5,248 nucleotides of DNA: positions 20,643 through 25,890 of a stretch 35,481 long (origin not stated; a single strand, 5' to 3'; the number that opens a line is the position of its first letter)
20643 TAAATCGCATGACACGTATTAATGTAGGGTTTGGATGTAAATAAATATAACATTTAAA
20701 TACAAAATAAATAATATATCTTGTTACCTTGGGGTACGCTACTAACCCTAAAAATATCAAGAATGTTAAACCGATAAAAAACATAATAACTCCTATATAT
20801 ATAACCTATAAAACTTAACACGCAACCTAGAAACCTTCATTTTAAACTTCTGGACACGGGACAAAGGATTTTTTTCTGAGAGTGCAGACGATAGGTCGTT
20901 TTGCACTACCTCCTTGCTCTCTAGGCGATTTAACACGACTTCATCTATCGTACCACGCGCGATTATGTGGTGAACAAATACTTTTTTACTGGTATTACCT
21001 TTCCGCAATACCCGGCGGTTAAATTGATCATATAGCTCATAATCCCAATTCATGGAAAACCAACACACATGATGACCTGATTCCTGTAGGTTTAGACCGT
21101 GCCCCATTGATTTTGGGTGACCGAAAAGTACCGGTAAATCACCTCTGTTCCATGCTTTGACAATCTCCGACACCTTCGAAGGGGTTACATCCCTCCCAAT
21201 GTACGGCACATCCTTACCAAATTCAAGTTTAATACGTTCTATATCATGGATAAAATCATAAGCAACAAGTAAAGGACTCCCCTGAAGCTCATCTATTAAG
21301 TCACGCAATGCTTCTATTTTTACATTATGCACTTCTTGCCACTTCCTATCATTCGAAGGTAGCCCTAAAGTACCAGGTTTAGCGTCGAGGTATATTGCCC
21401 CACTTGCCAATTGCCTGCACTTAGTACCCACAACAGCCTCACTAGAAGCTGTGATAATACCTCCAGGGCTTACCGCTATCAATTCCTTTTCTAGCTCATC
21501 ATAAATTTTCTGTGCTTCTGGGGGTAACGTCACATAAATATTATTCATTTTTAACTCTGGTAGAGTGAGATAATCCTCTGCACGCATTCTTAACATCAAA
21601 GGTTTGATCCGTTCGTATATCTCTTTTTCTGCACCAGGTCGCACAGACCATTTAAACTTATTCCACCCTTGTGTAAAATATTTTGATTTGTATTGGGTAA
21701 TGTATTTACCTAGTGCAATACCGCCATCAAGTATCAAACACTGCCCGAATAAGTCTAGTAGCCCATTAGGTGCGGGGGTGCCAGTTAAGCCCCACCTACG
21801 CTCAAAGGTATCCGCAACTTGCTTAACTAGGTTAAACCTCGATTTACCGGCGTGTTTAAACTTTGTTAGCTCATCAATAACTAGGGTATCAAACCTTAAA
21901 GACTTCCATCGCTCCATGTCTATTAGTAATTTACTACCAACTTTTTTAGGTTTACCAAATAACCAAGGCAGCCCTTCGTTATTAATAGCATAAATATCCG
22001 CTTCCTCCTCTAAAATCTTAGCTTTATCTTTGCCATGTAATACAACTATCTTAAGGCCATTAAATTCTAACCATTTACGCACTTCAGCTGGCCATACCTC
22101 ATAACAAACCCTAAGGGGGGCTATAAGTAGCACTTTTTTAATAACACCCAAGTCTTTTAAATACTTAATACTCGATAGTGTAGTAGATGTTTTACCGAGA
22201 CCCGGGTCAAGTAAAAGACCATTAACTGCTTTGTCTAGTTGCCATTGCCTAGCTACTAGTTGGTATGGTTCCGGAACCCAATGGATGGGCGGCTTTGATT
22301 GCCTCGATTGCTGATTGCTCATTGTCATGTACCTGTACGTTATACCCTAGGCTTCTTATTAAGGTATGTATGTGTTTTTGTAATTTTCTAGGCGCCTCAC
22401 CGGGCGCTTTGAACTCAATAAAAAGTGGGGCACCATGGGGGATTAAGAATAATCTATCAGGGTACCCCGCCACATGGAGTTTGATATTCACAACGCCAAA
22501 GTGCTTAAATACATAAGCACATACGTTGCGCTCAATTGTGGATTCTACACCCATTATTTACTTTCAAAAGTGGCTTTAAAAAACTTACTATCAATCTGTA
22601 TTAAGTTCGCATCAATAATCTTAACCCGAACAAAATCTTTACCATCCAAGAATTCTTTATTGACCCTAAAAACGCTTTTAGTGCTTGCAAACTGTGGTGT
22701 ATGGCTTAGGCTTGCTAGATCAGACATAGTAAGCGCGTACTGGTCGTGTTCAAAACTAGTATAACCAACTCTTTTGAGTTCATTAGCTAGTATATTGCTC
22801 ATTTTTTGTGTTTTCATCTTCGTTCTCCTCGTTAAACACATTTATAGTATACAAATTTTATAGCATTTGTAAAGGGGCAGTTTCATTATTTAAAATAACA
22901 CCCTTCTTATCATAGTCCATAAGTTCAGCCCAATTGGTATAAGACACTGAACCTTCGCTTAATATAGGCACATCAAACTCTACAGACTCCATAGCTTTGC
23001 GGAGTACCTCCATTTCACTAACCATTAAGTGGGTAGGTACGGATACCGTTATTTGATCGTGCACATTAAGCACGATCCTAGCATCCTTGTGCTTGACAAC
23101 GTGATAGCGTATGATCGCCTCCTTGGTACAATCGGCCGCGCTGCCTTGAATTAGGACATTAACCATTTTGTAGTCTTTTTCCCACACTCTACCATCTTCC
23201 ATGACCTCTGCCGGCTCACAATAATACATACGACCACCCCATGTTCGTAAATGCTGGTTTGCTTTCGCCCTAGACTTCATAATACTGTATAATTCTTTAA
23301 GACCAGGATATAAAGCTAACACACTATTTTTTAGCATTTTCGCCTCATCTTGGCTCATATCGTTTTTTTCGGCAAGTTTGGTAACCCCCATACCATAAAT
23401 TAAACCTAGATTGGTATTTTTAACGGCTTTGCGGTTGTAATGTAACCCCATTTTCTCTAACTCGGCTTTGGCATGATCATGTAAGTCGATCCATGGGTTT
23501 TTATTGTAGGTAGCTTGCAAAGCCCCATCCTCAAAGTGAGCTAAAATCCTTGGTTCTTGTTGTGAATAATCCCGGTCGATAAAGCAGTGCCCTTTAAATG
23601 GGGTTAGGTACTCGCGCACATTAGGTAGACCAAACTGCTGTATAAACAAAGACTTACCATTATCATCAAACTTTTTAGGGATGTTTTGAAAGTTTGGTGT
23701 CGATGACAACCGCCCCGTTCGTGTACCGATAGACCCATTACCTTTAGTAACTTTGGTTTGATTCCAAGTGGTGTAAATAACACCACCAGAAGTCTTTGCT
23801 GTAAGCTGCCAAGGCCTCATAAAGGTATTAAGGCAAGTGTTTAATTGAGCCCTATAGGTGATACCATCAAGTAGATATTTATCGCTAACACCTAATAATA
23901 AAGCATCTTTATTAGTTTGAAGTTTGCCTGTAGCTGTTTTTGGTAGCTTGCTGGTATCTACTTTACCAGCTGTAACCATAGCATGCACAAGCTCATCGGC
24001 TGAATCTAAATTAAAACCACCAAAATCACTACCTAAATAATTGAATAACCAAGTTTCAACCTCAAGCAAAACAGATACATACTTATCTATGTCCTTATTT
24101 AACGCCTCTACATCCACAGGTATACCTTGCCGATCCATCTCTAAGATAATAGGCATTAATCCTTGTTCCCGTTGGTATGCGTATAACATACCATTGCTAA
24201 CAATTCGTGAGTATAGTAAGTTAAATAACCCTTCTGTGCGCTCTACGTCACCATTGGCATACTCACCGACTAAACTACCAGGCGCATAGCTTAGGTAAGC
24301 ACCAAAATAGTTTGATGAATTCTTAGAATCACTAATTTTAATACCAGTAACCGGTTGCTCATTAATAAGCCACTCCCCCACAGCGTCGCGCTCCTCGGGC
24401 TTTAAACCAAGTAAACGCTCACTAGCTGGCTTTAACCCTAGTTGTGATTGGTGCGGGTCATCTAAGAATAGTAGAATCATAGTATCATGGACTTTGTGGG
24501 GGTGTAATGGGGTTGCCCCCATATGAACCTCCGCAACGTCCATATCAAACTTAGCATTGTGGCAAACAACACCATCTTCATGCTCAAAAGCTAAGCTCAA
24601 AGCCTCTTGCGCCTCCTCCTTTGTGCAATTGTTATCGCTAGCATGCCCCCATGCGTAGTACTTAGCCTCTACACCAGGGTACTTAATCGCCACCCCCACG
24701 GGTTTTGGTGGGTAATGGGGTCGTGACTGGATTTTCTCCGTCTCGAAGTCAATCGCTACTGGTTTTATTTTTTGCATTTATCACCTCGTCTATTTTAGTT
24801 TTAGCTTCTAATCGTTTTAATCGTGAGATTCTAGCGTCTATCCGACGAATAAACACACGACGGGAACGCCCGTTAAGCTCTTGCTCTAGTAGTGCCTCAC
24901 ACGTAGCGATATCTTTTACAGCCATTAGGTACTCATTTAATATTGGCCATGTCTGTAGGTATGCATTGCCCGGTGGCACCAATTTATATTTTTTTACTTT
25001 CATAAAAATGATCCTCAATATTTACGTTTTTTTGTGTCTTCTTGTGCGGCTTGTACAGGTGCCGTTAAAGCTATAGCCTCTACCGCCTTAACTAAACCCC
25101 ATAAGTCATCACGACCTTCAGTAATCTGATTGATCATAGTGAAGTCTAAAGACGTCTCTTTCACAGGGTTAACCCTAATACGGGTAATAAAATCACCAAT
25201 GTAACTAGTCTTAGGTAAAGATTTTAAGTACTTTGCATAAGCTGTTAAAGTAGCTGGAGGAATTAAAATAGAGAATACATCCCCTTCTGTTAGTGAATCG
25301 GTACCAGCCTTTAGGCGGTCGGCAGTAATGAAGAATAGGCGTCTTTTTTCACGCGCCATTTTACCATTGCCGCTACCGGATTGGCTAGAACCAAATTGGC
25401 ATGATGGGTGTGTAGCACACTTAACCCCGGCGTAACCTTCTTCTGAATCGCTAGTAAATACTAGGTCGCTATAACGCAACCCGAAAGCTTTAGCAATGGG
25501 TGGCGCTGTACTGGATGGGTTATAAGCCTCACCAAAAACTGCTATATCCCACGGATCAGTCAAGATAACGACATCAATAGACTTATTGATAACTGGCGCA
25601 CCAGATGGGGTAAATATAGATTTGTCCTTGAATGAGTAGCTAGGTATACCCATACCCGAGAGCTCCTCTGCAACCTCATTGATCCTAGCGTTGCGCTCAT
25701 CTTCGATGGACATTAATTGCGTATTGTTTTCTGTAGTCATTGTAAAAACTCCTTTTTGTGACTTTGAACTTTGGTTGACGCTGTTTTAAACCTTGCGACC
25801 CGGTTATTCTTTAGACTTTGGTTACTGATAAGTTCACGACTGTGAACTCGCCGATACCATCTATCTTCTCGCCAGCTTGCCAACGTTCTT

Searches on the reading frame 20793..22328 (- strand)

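Call 18: search_protein_families(library=phrogs, proteins=[window:20793-22328:-], max_evalue=0.001)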
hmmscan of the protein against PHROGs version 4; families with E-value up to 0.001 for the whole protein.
window:20793-22328:- (511 aa): 7 families
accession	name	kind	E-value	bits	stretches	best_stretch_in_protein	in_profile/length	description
phrog_62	-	DNA, RNA and nucleotide metabolism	6e-135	452.7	1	13-487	691-1140/1881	DNA helicase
phrog_11354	-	unknown function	5e-29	101.3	1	389-483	15-108/116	-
phrog_16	-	DNA, RNA and nucleotide metabolism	8.4e-15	55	1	13-465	267-606/986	DNA helicase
phrog_1685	-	unknown function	4.3e-13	48.4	1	385-475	1455-1544/2278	-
phrog_11801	-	other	3.3e-12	45.4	1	386-486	1400-1499/2269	DNA methyltransferase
phrog_23807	-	unknown function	1.1e-05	24.4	0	409-461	598-650/1053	-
phrog_10089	-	moron, auxiliary metabolic gene and host takeover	0.00078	17.2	1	382-473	2870-2965/4647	DarB-like antirestriction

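Call 72: search_protein_families(library=pfam, proteins=[window:20793-22328:-], max_evalue=0.01)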
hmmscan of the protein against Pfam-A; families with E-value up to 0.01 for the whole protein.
window:20793-22328:- (511 aa): 4 families
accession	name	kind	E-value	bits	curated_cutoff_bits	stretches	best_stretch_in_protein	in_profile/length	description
PF00176.29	SNF2-rel_dom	-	2.9e-20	73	24.9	1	31-284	12-259/290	SNF2-related domain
PF04851.21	ResIII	-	2.5e-06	27.9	22.5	1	40-185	30-162/164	Type III restriction enzyme, res subunit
PF00270.35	DEAD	-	1.7e-05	25.1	26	1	41-184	22-159/167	DEAD/DEAH box helicase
PF00271.37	Helicase_C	-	4.8e-05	24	23.5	1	337-444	2-110/110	Helicase conserved C-terminal domain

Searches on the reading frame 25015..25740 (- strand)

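Call 18: search_protein_families(library=phrogs, proteins=[window:25015-25740:-], max_evalue=0.001)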
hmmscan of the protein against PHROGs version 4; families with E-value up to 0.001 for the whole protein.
window:25015-25740:- (241 aa): 2 families
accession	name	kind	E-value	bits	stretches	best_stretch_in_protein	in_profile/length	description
phrog_27714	-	unknown function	7.8e-09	36.5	1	18-191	46-219/292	-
phrog_23155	-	unknown function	0.00033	21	1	54-191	68-185/255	-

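Call 57: search_protein_families(library=pfam, proteins=[window:25015-25740:-], max_evalue=0.01)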
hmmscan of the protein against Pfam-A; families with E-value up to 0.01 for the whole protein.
window:25015-25740:- (241 aa): 0 families

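Call 72: search_protein_families(library=pfam, proteins=[window:25015-25740:-], max_evalue=0.01)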
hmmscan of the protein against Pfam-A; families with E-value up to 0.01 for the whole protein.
window:25015-25740:- (241 aa): 0 families
